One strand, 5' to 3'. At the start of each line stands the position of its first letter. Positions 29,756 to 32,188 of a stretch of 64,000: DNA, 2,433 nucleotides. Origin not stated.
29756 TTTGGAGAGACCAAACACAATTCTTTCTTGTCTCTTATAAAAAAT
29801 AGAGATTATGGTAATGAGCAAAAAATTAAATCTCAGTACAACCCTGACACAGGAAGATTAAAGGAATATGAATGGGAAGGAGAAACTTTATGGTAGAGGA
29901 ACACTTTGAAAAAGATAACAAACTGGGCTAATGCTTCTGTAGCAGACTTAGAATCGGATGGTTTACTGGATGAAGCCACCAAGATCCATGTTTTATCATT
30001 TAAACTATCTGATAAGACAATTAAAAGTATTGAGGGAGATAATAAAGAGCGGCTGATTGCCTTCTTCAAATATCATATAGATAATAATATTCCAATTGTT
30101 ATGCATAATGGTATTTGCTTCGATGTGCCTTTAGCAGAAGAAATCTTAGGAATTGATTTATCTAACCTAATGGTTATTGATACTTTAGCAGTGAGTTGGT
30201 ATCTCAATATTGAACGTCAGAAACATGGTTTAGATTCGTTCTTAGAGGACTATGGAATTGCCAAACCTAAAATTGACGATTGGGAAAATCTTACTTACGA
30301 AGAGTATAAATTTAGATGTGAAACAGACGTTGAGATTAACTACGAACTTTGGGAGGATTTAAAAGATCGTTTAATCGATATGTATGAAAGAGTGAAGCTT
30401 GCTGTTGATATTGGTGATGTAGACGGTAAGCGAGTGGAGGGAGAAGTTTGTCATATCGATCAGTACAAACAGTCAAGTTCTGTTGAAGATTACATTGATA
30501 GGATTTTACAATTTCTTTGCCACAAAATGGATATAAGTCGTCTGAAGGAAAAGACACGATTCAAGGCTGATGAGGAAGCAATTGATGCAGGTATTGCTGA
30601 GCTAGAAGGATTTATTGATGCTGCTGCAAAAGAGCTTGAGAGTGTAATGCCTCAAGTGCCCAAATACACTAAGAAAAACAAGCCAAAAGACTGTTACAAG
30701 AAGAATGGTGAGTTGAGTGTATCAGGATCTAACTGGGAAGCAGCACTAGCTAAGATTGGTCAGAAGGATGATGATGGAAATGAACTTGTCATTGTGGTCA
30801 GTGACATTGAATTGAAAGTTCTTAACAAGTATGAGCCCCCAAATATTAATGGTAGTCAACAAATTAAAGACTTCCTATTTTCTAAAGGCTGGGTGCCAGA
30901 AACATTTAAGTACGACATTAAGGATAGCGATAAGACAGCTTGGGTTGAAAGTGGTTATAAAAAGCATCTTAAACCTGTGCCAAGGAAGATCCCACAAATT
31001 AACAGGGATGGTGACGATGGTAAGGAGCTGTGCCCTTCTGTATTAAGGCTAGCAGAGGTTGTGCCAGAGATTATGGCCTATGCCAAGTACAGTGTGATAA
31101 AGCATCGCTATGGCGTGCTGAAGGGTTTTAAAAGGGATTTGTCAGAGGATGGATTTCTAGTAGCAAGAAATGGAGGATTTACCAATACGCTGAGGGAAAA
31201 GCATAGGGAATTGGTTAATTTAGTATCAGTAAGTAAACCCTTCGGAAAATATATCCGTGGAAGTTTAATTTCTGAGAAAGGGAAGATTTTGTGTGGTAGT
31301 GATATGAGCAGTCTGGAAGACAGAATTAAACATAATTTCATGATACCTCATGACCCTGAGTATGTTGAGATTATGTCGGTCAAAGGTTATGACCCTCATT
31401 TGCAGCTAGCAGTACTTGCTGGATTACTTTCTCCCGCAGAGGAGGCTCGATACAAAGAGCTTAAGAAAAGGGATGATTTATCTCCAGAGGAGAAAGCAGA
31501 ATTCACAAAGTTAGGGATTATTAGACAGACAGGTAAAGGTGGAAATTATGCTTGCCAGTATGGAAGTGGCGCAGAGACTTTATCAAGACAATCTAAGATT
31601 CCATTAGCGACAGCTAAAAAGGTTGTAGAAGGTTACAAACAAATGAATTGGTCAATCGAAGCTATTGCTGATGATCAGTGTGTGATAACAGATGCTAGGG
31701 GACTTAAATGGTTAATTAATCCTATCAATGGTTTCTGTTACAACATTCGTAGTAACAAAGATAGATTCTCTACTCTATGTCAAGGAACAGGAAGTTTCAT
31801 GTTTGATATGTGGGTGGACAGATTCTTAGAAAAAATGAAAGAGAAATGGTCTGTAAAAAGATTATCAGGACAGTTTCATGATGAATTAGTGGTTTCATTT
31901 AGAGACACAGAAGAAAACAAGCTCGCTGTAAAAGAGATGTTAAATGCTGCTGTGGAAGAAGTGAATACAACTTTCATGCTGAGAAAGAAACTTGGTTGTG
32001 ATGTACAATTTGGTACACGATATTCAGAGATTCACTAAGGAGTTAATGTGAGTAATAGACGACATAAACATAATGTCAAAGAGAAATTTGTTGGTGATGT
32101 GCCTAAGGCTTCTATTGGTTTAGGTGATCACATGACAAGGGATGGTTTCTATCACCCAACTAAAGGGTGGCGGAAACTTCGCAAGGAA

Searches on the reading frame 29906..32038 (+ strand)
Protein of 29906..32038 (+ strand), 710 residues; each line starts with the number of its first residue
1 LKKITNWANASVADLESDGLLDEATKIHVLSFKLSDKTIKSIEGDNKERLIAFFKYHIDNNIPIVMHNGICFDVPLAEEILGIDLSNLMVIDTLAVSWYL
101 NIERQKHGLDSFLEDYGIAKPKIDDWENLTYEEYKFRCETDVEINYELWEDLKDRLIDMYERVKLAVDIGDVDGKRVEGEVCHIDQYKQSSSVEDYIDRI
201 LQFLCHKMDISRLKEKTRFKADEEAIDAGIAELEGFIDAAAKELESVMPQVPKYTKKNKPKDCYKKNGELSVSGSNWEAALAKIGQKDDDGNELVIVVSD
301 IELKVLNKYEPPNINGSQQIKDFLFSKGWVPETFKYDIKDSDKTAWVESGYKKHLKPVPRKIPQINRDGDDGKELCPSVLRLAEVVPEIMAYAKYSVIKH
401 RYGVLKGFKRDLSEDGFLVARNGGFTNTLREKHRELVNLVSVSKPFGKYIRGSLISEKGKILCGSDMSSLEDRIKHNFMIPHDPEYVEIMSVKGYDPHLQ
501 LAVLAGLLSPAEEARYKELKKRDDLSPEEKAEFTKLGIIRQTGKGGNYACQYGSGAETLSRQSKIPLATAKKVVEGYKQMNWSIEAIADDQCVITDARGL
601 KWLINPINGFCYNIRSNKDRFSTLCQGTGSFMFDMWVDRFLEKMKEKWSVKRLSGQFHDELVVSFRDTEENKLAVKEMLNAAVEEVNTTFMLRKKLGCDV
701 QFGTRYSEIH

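Call 14: search_protein_families(library=phrogs, proteins=[window:29906-32038:+], max_evalue=0.00001)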
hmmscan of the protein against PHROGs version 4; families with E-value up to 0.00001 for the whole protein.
window:29906-32038:+ (710 aa): 3 families
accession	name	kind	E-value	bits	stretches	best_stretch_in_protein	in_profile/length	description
phrog_17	-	DNA, RNA and nucleotide metabolism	2.4e-90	305.2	1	6-708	668-1232/1445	DNA polymerase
phrog_15971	-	DNA, RNA and nucleotide metabolism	1.4e-11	45.2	1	499-710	174-376/376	DNA polymerase I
phrog_2573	-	DNA, RNA and nucleotide metabolism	2.4e-09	37.9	1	456-686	11-252/336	DNA polymerase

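Call 15: search_dna_similar(query=window:29906-32038:+, collection=phages, mode=protein, max_rows=15)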
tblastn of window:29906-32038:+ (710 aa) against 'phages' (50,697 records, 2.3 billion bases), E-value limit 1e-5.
Records with a match: 389; places in all: 389; records where one place covers at least 80% of the query: 256.
Best place of each record, by identity: <60% 389.
By first word of the organism name: Pseudomonas 135; Vibrio 57; Escherichia 40; Acinetobacter 34; Erwinia 23; Aeromonas 22; phage 14; Cellulophaga 14; Yersinia 8; Shewanella 7; and 15 more.
By host as written in the record: - 50; Pseudomonas aeruginosa 33; Escherichia coli 26; Pseudomonas syringae pv. actinidiae 18; Erwinia amylovora 16; Acinetobacter baumannii 13; Pseudomonas aeruginosa PAO1 12; Pseudomonas syringae pv. porri LMG 28495 8; and 119 more.
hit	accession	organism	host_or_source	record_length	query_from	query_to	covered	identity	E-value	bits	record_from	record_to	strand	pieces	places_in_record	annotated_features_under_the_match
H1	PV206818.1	Vibrio phage vB_CoeS_P1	Vibrio hepatarius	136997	1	710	100%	54.9%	3e-178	776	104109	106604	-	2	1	DNA polymerase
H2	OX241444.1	Vibrio phage 496E54-1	Seawater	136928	1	710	99%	54.0%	3e-175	724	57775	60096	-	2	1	putative DNA polymerase | conserved hypothetical protein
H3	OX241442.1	Vibrio phage 495E54-1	Seawater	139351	1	710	99%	54.0%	3e-175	724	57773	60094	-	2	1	putative DNA polymerase | conserved hypothetical protein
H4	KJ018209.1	Shewanella sp. phage 1/4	Baltic Sea ice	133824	1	710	100%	53.0%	0e+0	740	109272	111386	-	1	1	DNA pol I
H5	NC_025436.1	Shewanella sp. phage 1/4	Baltic Sea ice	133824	1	710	100%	53.0%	0e+0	740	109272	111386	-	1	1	DNA pol I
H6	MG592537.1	Vibrio phage 1.170.O._10N.261.52.C3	Vibrio sp.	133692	1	710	99%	53.3%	5e-172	730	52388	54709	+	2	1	DNA-directed DNA polymerase, family A, palm domain | hypothetical protein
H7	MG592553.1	Vibrio phage 1.187.O._10N.286.49.F1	Vibrio splendidus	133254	1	710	99%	52.0%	8e-170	705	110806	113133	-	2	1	hypothetical protein (x2)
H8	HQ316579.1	Vibrio phage helene 12B3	Vibrio splendidus 12B3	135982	1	710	99%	51.4%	7e-170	703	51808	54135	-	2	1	hypothetical protein (x2)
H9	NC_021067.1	Vibrio phage helene 12B3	Vibrio splendidus 12B3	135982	1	710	99%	51.4%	7e-170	703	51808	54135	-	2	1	hypothetical protein | DNA primase/helicase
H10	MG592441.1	Vibrio phage 1.063.O._10N.261.45.C7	Vibrio lentus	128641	1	710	99%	50.1%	5e-164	675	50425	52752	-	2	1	ribonuclease H-like domain protein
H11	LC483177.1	Klebsiella phage 05F01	Klebsiella quasipneumoniae strain S05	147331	1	710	100%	48.9%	0e+0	660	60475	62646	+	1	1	DNA pol I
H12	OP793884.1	Vibrio phage vB_VpaM_R16F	Vibrio parahaemolyticus 1.1997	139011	1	710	100%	47.7%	0e+0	639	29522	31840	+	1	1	putative DNA polymerase | hypothetical protein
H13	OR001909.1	Pseudomonas phage 16Q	Pseudomonas syringae pv. syringae 16QsV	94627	1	710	100%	47.4%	0e+0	605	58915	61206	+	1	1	putative DNA polymerase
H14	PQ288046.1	Pseudomonas phage XD2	Pseudomonas aeruginosa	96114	1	710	100%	47.2%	0e+0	614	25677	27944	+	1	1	DNA polymerase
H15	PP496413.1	Pseudomonas phage vB_PpuM-Amme-3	Pseudomonas putida KT2440 and Paw85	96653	1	710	100%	47.0%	0e+0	615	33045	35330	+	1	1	DNA polymerase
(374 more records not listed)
